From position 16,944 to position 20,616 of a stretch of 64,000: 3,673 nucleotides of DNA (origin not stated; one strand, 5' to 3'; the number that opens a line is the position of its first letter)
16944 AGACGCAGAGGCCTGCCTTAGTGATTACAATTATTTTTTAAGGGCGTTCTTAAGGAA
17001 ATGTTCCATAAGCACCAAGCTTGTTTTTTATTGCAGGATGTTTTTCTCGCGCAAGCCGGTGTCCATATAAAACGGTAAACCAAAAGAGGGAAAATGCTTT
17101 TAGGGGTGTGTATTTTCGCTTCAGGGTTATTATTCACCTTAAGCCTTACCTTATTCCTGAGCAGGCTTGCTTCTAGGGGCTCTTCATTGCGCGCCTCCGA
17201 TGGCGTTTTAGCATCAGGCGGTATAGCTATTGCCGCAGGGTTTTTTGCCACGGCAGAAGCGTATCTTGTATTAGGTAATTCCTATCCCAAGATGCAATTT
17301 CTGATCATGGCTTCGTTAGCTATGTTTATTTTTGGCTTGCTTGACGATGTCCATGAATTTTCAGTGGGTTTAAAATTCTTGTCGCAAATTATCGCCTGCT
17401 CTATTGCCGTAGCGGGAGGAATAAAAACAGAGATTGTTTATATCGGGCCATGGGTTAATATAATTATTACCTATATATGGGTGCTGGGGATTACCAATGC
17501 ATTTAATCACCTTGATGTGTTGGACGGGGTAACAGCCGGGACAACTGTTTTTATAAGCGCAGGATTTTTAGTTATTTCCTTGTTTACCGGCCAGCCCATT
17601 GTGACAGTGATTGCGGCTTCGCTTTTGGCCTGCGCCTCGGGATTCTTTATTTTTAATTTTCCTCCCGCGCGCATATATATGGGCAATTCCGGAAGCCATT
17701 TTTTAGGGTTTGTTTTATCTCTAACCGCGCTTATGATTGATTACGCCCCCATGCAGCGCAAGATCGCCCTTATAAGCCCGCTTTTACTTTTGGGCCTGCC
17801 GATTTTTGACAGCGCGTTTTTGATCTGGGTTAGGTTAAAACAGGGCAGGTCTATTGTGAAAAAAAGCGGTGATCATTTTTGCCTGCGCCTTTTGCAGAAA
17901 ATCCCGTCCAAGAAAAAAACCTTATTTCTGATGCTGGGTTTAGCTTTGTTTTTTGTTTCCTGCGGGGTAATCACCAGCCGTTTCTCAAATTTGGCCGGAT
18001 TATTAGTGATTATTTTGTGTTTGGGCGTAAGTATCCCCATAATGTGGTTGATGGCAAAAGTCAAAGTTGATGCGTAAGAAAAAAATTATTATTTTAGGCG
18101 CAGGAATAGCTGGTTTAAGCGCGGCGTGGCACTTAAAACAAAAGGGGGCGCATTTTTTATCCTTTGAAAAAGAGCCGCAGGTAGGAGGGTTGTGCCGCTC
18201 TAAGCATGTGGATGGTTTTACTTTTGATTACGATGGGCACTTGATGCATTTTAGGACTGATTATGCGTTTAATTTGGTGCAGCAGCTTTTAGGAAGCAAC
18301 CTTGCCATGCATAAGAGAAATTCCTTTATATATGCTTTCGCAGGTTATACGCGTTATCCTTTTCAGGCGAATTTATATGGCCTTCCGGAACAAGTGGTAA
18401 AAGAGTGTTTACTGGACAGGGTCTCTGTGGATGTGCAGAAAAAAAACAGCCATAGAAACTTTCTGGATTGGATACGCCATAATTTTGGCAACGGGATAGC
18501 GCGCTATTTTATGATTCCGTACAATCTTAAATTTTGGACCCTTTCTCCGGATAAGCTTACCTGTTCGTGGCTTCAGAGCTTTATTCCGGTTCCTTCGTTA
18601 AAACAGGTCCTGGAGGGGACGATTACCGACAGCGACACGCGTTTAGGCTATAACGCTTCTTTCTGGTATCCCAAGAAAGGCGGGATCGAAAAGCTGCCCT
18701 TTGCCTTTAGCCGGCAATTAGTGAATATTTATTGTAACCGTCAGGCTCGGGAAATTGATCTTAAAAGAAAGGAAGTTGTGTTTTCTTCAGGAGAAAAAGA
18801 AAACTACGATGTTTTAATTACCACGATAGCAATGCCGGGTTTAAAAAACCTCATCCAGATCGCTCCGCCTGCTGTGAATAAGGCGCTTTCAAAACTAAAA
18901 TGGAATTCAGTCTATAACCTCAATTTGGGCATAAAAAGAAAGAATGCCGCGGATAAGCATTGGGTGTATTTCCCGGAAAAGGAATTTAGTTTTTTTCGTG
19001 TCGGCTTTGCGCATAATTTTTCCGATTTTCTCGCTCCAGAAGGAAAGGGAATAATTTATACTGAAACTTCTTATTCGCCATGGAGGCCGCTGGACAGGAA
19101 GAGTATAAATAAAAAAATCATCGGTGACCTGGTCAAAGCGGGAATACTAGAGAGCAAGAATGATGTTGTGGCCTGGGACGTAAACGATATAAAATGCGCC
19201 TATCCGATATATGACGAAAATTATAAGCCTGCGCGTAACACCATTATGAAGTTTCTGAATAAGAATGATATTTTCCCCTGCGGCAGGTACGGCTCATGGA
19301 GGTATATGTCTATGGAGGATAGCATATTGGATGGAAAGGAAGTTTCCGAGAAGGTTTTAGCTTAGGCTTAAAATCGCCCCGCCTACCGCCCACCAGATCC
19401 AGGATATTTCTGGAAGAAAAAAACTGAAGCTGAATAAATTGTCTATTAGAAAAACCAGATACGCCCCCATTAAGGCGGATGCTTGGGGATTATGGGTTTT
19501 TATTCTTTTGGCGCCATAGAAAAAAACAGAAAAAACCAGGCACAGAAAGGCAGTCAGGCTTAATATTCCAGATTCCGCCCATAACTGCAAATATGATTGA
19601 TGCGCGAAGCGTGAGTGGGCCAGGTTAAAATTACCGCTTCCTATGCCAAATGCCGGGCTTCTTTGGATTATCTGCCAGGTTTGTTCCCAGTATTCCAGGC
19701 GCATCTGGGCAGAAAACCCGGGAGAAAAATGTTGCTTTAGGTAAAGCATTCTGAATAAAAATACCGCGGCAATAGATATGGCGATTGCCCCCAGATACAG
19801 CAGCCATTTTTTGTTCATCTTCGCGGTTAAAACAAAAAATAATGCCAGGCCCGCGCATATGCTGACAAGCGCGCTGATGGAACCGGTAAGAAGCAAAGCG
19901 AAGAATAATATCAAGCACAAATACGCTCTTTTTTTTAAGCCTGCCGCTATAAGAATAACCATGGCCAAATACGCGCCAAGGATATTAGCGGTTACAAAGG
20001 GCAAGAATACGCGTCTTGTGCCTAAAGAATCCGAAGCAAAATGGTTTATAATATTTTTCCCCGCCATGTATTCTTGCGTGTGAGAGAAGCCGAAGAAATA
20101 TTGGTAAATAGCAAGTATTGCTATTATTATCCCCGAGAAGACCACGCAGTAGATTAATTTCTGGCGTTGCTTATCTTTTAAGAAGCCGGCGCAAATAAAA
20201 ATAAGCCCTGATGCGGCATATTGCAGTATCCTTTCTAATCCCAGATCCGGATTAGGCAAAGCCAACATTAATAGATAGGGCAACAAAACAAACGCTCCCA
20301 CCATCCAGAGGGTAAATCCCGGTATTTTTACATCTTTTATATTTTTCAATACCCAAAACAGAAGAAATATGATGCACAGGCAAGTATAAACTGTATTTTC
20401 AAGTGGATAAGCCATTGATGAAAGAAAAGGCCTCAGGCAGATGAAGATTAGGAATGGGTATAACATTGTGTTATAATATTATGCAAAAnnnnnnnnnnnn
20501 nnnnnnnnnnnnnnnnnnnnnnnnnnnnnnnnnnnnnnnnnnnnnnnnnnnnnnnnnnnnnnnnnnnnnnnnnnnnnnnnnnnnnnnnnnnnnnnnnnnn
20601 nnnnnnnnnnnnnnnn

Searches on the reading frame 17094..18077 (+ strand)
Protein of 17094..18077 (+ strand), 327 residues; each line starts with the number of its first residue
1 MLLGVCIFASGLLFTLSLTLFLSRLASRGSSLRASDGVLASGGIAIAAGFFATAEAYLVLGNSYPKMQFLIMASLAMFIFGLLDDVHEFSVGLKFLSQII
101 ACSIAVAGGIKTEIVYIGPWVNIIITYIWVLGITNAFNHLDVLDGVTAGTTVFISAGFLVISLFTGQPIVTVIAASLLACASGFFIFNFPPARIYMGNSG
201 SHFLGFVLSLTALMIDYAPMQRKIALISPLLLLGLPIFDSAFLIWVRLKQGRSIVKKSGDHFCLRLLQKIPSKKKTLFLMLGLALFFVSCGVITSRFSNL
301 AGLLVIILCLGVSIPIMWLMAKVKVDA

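Call 65: search_protein_families(library=pfam, proteins=[window:17094-18077:+], max_evalue=0.00001)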
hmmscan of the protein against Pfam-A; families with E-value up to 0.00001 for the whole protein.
window:17094-18077:+ (327 aa): 1 family
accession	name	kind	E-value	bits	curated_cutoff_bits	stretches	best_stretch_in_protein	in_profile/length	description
PF00953.26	Glycos_transf_4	-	2e-30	106.3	27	1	69-214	3-158/160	Glycosyl transferase family 4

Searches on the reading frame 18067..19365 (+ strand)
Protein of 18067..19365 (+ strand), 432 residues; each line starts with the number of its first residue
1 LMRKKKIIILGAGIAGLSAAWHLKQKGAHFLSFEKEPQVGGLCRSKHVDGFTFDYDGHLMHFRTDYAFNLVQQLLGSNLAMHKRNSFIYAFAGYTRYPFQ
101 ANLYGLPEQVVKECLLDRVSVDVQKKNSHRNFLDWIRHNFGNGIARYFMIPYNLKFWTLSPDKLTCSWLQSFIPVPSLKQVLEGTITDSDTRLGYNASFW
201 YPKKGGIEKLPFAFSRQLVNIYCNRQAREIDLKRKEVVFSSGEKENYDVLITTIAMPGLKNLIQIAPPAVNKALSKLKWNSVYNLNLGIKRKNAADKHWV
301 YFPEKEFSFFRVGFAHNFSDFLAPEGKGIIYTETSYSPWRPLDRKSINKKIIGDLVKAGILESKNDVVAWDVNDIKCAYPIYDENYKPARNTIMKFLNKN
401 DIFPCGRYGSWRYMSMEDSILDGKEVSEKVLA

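Call 65: search_protein_families(library=pfam, proteins=[window:18067-19365:+], max_evalue=0.00001)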
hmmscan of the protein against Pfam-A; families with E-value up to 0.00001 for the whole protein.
window:18067-19365:+ (432 aa): 3 families
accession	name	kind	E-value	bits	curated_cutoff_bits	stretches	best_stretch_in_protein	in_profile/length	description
PF01593.30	Amino_oxidase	-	1.3e-23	84.4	19.8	1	14-431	1-443/443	Flavin containing amine oxidoreductase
PF13450.12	NAD_binding_8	-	1.1e-15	58.1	21.9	1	9-73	1-67/68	NAD(P)-binding Rossmann-like domain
PF01266.30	DAO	-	6.1e-06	26.4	27.9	1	6-40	1-35/353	FAD dependent oxidoreductase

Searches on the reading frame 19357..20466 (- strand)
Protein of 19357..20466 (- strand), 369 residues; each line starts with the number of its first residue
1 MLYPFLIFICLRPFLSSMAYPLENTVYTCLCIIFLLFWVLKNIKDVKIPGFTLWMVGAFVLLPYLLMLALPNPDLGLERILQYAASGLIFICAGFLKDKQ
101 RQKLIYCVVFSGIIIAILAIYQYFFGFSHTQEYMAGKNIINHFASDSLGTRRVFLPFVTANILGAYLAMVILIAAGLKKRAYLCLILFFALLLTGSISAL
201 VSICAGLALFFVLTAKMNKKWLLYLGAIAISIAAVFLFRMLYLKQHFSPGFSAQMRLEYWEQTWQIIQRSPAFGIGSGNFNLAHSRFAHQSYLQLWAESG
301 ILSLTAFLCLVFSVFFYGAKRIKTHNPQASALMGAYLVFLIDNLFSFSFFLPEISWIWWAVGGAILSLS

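Call 65: search_protein_families(library=pfam, proteins=[window:19357-20466:-], max_evalue=0.00001)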
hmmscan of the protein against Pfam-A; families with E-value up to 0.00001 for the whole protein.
window:19357-20466:- (369 aa): 1 family
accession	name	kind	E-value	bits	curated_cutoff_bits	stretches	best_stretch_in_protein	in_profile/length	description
PF04932.20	Wzy_C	-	1.2e-17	64.5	31.7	1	183-308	2-149/149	O-Antigen ligase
